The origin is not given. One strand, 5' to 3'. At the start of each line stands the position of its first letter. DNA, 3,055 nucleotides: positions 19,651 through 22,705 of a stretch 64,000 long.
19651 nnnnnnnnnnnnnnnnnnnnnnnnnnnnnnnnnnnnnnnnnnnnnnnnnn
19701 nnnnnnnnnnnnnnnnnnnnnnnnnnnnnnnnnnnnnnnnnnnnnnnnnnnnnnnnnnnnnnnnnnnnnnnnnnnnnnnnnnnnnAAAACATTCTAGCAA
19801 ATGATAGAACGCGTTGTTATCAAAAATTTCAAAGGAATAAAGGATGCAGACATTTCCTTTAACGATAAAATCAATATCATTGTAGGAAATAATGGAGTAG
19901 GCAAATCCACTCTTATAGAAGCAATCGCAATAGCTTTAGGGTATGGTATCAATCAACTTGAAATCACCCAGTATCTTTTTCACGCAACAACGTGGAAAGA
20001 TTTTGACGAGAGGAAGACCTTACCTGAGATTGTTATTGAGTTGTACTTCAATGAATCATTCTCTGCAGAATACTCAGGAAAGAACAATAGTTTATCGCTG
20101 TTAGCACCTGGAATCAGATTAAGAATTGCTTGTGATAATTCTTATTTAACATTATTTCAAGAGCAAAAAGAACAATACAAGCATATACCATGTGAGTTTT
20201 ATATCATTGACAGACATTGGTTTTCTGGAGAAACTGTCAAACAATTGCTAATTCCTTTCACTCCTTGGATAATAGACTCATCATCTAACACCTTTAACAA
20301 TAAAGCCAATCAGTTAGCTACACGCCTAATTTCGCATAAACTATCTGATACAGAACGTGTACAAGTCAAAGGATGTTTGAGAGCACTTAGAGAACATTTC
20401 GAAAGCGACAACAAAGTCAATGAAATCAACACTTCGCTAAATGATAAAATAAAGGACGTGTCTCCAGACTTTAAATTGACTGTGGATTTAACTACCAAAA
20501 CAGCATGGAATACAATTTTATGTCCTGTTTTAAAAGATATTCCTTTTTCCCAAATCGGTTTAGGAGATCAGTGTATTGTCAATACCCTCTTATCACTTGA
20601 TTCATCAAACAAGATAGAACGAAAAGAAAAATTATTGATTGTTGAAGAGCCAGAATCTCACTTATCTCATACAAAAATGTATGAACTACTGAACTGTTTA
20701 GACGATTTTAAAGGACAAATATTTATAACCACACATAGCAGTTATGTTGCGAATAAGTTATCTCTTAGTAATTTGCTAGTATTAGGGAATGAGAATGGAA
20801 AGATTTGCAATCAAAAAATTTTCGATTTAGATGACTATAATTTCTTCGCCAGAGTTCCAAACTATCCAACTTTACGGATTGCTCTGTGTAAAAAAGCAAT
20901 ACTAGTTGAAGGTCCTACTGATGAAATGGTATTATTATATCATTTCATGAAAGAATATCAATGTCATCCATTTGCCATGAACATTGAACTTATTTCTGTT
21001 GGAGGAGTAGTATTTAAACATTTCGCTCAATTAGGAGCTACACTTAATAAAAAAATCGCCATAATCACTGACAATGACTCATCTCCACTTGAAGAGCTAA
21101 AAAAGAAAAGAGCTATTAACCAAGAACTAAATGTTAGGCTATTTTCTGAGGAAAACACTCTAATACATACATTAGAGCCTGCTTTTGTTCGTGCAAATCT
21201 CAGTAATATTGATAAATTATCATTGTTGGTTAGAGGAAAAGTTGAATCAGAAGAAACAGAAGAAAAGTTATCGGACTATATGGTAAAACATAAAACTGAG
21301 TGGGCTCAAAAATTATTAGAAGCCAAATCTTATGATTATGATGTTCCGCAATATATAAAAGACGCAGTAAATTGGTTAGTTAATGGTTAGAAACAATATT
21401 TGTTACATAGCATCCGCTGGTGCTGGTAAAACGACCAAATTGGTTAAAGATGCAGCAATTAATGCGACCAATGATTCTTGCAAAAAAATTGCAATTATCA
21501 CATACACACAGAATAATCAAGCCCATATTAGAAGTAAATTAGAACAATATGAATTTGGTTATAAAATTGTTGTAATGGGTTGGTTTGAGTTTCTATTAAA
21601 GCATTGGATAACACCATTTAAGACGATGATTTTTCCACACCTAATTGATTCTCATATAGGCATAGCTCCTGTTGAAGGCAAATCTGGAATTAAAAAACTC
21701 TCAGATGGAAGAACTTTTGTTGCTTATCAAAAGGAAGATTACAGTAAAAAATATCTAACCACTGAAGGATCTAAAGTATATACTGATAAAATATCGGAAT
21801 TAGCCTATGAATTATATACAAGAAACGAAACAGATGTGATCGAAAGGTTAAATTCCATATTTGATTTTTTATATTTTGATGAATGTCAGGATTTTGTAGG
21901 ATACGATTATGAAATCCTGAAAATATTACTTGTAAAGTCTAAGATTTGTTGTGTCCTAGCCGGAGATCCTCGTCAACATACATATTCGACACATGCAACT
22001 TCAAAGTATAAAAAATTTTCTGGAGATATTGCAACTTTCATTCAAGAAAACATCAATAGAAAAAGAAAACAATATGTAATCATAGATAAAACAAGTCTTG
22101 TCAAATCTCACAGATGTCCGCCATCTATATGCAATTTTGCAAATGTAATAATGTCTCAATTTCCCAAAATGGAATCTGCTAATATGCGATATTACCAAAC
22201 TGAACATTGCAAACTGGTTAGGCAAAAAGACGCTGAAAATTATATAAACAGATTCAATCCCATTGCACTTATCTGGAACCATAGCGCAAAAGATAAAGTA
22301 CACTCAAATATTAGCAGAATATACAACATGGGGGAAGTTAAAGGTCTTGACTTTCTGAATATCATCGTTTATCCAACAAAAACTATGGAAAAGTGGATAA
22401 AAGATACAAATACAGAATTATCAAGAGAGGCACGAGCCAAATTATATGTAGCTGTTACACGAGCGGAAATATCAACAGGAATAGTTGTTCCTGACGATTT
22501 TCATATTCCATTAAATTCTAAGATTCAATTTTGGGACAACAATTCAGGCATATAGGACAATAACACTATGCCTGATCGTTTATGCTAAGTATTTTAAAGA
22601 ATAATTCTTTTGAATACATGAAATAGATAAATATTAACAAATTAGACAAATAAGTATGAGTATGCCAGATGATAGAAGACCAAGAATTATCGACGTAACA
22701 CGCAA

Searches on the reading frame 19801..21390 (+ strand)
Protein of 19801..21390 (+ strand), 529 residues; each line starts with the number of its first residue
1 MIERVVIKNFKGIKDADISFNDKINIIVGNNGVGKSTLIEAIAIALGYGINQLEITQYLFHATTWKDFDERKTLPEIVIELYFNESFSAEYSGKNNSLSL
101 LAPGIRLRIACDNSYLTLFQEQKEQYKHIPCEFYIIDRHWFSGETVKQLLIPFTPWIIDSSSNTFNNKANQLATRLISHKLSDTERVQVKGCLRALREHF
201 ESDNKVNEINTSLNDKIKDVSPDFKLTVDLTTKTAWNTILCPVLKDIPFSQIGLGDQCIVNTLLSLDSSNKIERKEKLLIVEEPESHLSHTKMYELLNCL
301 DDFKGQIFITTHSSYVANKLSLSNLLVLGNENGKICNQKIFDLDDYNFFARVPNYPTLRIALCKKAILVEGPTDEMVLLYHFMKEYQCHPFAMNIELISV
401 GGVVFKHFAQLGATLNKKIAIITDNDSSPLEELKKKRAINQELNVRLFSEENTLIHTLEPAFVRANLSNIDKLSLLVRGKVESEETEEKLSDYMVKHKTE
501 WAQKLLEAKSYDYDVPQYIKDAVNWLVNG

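Call 3: search_protein_families(library=pfam, proteins=[window:19801-21390:+], max_evalue=1)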
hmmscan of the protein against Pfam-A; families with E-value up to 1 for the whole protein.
window:19801-21390:+ (529 aa): 24 families
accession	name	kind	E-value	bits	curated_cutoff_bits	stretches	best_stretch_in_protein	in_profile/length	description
PF13175.12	AAA_15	-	5.5e-20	72.7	32.1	1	1-317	1-374/374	AAA ATPase domain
PF13304.12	AAA_21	-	1e-15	59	27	2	270-316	259-302/304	AAA domain, putative AbiEii toxin, Type IV TA system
PF20469.4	OLD-like_TOPRIM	-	6.1e-13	49.5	23.2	1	363-426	3-67/67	Overcoming lysogenization defect protein-like, TOPRIM domain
PF13476.12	AAA_23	-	1.9e-12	48.7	27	1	4-66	1-64/201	AAA domain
PF11398.14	DUF2813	-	5.1e-12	46.3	21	2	2-91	3-88/372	Protein of unknown function (DUF2813)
PF02463.25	SMC_N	-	2e-11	44.2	40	1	1-49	1-51/220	RecF/RecN/SMC N terminal domain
PF13555.12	AAA_29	-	8.3e-06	25.9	27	1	9-45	8-45/61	P-loop containing region of AAA domain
PF13514.12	AAA_27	-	6e-05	23.2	22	1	2-62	3-65/206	AAA domain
PF03193.22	RsgA_GTPase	-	0.00017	21.9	30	1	9-45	93-129/174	RsgA GTPase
PF00005.33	ABC_tran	-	0.0021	19.1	25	1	23-44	12-33/137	ABC transporter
PF03266.21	NTPase_1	-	0.0043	17.4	23.9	0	26-46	3-23/168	NTPase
PF13401.12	AAA_22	-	0.0055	17.5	27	1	21-68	4-50/130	AAA domain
PF20720.3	nSTAND3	-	0.0069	16.5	27.2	1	21-46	16-41/155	Novel STAND NTPase 3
PF05729.18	NACHT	-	0.0077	16.5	26.7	1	26-62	4-40/167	NACHT domain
PF00004.35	AAA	-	0.036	14.9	21.2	1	26-53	2-29/131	ATPase family associated with various cellular activities (AAA)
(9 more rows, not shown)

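Call 4: search_protein_families(library=padloc, proteins=[window:19801-21390:+], max_evalue=1)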
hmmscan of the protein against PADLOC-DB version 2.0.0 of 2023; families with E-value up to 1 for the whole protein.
window:19801-21390:+ (529 aa): 164 families (the best 25 are shown)
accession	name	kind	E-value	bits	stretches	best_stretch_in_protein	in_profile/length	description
PDLC00102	GajA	-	2.1e-128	427.1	1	1-525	2-531/532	AAA ATPase domain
PDLC00098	GajA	-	6.6e-107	356.4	1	1-524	2-532/534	AAA ATPase domain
PDLC00078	GajA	-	1.1e-36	124.7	2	160-525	203-578/580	AAA ATPase domain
PDLC00069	GajA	-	1.2e-36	124.4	3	278-438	337-515/687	AAA ATPase domain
PDLC00067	GajA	-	4e-34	116.1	2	190-514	223-549/604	AAA ATPase domain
PDLC00091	GajA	-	2.2e-33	114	3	271-445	292-486/627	AAA ATPase domain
PDLC00071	GajA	-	3.1e-32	110.1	1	3-439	4-449/588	AAA ATPase domain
PDLC00083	GajA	-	4.5e-31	105.9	3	3-337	4-359/639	AAA ATPase domain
PDLC00092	GajA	-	1e-28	98.2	2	149-436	171-482/604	AAA ATPase domain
PDLC00096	GajA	-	1.4e-28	98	3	272-457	285-485/630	AAA ATPase domain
PDLC00070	GajA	-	2.4e-27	93.8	1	2-441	3-462/596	AAA ATPase domain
PDLC00077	GajA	-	4e-27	93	2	146-526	190-614/616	AAA ATPase domain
PDLC00093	GajA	-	5.4e-25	86.2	3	274-436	380-566/736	AAA ATPase domain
PDLC00066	GajA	-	5.4e-25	85.9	1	2-438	3-445/567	AAA ATPase domain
PDLC00080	GajA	-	1.6e-24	84.6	2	185-471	197-474/622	AAA ATPase domain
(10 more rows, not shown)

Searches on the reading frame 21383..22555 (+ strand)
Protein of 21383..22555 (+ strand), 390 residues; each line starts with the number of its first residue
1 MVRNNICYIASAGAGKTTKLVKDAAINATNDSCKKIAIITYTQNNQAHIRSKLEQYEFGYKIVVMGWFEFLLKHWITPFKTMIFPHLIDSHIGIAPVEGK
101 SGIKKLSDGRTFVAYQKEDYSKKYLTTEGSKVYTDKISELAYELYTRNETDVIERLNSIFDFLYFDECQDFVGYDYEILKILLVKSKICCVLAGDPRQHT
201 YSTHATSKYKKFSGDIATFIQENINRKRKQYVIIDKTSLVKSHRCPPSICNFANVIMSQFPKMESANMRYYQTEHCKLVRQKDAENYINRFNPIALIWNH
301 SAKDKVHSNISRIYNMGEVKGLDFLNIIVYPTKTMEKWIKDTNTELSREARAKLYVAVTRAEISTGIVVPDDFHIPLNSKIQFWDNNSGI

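Call 3: search_protein_families(library=pfam, proteins=[window:21383-22555:+], max_evalue=1)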
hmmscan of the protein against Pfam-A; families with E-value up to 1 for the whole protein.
window:21383-22555:+ (390 aa): 9 families
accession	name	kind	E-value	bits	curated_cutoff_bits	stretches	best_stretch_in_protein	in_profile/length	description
PF00580.27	UvrD-helicase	-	3.6e-10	40.4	23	2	140-202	191-254/271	UvrD/REP helicase N-terminal domain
PF01443.25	Viral_helicase1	-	1e-06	29.2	21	1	160-364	60-223/228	Viral superfamily 1 RNA helicase core domain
PF13245.12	AAA_19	-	3.1e-05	24.6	25.1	1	4-202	12-132/134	AAA domain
PF13361.12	UvrD_C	-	0.00013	21.9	25.6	1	216-361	212-339/350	UvrD-like helicase C-terminal domain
PF05848.17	CtsR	-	0.0071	16.7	23.1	1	213-260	3-48/72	CtsR N-terminal HTH domain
PF13538.12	UvrD_C_2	-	0.056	13.8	27.4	1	345-362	29-46/52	UvrD-like helicase C-terminal domain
PF00048.25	IL8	-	0.088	13.4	21.3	1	17-46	13-42/60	Small cytokines (intecrine/chemokine), interleukin-8 like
PF05703.16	Auxin_canalis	-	0.093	13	24.8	1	314-365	115-161/267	Auxin canalisation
PF13035.11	DUF3896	-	0.46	11.1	25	0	31-69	20-58/61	Protein of unknown function (DUF3896)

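Call 4: search_protein_families(library=padloc, proteins=[window:21383-22555:+], max_evalue=1)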
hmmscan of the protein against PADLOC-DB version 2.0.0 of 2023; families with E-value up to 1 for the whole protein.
window:21383-22555:+ (390 aa): 33 families (the best 25 are shown)
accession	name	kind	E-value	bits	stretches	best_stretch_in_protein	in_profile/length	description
PDLC00148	GajB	-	9.6e-92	305.8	1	5-385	3-366/369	UrvD helicase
PDLC00140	GajB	-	1.7e-72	242.7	1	5-378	3-355/365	UrvD helicase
PDLC00120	GajB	-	5.2e-22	76.6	2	9-258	6-239/458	UrvD helicase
PDLC00118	GajB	-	1.1e-18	65.4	1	4-293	6-273/515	UrvD helicase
PDLC00122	GajB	-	8.2e-18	62.6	1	3-302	16-296/502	UrvD helicase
PDLC00135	GajB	-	5.4e-14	50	1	6-256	23-251/603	UrvD helicase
PDLC00127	GajB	-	2.5e-12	44.1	2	131-204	174-248/594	UrvD helicase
PDLC00117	GajB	-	4.5e-12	43.3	3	4-95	28-122/604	UrvD helicase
PDLC00112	GajB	-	4.8e-11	40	3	273-374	456-562/581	UrvD helicase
PDLC00130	GajB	-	5e-11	39.6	2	146-284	192-317/589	UrvD helicase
PDLC00133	GajB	-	2.7e-10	37.9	2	120-204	163-249/382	UrvD helicase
PDLC00103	GajB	-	1.4e-09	35.5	2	116-266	168-304/612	UrvD helicase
PDLC00104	GajB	-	1.6e-09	35.1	2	308-374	501-568/574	UrvD helicase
PDLC03802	RTasHel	-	2.8e-09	34.4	2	147-204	180-236/675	DRT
PDLC00132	GajB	-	1.3e-08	31.9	2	119-209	177-265/625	UrvD helicase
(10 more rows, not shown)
